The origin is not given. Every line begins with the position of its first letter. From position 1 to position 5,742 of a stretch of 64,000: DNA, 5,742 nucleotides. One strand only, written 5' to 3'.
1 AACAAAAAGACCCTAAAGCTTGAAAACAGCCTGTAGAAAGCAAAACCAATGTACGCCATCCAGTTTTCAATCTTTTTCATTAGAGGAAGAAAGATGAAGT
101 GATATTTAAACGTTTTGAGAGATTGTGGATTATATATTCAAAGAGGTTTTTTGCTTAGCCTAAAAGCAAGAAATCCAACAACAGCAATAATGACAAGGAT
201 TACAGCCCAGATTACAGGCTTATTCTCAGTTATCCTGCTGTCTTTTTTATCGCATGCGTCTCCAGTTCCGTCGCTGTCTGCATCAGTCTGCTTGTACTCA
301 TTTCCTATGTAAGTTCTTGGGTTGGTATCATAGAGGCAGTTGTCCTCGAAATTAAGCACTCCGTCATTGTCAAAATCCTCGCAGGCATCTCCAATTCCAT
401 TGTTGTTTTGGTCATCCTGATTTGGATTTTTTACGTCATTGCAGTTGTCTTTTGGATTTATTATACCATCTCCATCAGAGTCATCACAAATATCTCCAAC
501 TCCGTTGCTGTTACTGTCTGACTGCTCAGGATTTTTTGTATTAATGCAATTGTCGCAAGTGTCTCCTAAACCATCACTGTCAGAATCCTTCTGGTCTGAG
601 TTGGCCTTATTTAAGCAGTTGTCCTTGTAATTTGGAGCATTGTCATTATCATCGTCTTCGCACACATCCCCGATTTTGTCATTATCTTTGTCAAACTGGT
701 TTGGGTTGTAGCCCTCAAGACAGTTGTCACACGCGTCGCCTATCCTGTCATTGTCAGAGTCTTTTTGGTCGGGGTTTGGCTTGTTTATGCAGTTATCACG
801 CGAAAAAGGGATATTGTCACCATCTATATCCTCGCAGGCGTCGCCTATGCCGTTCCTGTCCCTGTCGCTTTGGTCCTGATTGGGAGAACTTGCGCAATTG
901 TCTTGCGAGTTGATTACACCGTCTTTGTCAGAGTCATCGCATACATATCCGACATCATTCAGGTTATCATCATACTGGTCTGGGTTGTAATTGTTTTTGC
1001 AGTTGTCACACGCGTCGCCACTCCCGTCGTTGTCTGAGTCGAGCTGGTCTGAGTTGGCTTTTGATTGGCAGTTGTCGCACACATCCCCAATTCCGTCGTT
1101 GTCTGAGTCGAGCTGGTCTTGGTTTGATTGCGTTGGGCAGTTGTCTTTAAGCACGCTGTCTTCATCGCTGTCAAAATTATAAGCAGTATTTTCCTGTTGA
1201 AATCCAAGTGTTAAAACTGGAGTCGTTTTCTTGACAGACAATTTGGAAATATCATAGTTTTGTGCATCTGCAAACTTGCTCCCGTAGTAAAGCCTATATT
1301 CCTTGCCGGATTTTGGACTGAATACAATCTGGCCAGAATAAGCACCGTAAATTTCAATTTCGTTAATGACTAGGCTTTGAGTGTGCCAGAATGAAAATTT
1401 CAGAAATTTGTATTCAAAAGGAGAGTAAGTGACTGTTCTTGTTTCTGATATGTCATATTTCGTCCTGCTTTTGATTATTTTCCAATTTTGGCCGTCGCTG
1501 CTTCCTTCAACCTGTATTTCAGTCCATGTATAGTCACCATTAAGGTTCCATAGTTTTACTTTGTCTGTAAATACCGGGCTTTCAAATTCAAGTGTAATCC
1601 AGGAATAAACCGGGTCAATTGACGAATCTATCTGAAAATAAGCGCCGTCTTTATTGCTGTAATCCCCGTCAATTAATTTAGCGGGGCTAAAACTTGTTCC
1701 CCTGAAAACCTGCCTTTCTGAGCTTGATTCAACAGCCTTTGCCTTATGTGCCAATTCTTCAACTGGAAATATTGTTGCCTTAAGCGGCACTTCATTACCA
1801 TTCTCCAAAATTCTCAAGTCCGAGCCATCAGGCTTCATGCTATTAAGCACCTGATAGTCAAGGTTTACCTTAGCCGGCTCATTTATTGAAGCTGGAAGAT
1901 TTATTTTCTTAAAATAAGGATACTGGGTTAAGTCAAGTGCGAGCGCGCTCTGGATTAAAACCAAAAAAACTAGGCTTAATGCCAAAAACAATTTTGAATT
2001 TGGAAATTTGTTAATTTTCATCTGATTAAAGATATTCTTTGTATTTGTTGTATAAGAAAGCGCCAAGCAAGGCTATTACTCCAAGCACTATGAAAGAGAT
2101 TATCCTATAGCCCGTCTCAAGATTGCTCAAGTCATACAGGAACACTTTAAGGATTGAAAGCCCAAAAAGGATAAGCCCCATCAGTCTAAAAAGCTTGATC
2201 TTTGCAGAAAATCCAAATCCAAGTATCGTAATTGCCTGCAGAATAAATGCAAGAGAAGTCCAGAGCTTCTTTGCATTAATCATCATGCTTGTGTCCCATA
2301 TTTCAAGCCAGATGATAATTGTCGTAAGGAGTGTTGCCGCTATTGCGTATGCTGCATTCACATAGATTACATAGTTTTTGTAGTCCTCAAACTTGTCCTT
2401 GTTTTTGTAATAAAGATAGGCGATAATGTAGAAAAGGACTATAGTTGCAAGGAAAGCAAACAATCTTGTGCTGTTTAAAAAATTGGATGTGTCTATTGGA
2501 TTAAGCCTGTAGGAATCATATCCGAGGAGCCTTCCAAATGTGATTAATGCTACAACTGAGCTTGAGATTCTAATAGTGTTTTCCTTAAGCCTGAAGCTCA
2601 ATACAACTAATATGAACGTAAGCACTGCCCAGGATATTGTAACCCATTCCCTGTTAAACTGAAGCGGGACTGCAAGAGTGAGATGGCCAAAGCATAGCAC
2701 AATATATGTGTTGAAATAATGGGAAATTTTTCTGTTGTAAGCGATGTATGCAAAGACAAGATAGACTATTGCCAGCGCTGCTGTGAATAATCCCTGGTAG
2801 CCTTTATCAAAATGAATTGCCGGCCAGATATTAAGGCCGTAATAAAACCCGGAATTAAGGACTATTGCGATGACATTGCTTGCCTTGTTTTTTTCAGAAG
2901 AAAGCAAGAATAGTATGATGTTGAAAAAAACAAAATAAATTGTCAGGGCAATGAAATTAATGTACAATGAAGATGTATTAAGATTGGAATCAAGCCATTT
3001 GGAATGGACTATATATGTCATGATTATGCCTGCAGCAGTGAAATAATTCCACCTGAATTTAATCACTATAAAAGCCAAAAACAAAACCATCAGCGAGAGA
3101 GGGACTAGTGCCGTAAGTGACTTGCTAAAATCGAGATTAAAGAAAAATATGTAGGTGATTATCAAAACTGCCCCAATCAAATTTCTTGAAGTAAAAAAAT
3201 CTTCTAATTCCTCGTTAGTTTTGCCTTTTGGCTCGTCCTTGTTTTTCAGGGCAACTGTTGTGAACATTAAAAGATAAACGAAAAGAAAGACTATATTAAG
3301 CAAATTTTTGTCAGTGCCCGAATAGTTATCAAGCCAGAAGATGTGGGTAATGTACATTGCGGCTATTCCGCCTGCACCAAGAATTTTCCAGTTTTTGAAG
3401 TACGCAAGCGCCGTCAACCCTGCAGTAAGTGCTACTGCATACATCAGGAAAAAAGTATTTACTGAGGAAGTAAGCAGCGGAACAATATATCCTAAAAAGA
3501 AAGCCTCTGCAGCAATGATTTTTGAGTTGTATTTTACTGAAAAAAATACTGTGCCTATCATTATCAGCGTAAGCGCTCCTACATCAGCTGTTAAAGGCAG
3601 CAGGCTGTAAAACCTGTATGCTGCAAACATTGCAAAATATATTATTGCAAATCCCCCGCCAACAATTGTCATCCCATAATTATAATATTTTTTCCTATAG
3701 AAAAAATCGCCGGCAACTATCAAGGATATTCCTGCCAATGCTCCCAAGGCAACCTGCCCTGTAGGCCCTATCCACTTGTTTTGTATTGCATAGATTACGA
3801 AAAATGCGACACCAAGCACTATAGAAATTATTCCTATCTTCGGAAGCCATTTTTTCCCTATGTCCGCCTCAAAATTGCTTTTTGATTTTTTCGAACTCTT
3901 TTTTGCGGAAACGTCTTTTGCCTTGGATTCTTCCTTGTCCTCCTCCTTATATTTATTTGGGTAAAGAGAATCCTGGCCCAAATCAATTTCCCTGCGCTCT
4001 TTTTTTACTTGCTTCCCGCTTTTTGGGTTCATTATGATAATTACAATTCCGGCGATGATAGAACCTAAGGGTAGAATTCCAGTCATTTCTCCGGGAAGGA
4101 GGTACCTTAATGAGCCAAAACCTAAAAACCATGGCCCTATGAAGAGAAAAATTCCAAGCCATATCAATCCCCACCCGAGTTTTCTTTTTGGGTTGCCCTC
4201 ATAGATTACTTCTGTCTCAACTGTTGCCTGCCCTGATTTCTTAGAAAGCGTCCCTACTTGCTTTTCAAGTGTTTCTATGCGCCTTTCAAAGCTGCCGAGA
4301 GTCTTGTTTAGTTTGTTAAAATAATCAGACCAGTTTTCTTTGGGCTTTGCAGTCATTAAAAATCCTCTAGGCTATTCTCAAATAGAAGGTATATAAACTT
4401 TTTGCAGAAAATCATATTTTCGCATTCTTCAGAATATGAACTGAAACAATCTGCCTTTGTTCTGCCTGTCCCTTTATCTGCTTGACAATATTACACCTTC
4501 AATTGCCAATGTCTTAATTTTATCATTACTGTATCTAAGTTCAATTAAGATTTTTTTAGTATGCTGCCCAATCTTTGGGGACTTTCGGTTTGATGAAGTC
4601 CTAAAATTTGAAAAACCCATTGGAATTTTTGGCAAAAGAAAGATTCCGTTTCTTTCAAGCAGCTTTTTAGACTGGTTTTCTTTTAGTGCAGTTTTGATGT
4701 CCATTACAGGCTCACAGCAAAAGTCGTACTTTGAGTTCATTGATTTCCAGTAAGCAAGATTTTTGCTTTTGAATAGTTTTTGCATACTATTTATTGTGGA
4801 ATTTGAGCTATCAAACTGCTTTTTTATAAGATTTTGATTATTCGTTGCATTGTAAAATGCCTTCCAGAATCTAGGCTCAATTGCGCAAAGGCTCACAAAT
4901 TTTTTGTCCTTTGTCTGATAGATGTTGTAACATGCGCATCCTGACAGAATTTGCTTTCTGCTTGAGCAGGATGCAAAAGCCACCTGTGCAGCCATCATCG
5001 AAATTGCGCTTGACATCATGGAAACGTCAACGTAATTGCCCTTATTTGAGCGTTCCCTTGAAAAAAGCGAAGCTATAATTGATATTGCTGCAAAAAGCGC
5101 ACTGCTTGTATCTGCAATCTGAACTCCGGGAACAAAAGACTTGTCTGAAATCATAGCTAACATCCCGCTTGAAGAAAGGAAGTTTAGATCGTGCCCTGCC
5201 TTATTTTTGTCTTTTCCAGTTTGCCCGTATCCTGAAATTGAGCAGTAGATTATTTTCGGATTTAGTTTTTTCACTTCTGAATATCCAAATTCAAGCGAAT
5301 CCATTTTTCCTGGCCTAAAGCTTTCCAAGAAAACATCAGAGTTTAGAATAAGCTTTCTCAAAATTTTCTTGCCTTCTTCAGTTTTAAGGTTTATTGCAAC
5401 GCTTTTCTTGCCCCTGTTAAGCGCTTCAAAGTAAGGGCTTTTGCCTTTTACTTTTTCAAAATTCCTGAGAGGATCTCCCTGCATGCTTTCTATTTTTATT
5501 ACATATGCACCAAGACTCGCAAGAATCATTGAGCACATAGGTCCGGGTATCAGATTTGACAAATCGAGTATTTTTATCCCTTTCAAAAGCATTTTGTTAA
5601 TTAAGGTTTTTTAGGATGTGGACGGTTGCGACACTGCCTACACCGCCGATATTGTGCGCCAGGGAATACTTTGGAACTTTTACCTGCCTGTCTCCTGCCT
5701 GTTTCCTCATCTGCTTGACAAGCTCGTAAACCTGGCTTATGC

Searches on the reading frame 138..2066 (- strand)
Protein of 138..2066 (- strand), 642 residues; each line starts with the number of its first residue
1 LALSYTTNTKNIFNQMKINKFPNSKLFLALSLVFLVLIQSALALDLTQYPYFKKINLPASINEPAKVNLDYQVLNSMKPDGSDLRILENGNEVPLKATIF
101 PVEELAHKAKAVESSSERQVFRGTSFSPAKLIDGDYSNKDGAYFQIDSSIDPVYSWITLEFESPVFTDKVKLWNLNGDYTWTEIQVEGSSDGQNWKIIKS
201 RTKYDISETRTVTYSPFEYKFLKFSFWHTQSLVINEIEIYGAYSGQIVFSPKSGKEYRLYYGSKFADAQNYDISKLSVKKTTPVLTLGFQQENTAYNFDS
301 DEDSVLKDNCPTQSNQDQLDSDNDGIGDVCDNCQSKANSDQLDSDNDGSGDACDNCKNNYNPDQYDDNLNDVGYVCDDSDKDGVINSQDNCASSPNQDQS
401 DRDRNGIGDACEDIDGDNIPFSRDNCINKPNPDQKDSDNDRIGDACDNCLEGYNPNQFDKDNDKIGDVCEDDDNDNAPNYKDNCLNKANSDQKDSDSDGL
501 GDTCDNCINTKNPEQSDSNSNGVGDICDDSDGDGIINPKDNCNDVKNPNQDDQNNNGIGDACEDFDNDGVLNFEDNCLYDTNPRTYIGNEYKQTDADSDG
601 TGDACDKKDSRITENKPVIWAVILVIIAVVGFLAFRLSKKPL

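Call 34: search_protein_families(library=pfam, proteins=[window:138-2066:-], max_evalue=0.00001)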
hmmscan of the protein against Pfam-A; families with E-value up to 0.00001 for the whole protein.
window:138-2066:- (642 aa): 2 families
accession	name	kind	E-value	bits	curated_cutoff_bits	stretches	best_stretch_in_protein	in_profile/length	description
PF02412.23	TSP_3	-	3e-42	142.4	25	3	401-434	2-36/36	Thrombospondin type 3 repeat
PF00754.31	F5_F8_type_C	-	3.8e-08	34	28.2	1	113-228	3-114/127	F5/8 type C domain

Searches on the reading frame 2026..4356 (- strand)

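Call 34: search_protein_families(library=pfam, proteins=[window:2026-4356:-], max_evalue=0.00001)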
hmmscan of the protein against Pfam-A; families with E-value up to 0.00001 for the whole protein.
window:2026-4356:- (776 aa): 1 family
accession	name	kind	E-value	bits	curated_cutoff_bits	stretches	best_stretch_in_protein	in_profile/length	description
PF10101.14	DUF2339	-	3.2e-65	221.6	33.6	2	167-604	1-334/659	Predicted membrane protein (DUF2339)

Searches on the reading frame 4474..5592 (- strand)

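Call 34: search_protein_families(library=pfam, proteins=[window:4474-5592:-], max_evalue=0.00001)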
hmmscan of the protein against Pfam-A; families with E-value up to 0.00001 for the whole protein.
window:4474-5592:- (372 aa): 1 family
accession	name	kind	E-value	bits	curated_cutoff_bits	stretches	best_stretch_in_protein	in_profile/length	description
PF02515.22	CoA_transf_3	-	2e-92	310.6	23.3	1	3-345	1-366/366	CoA-transferase family III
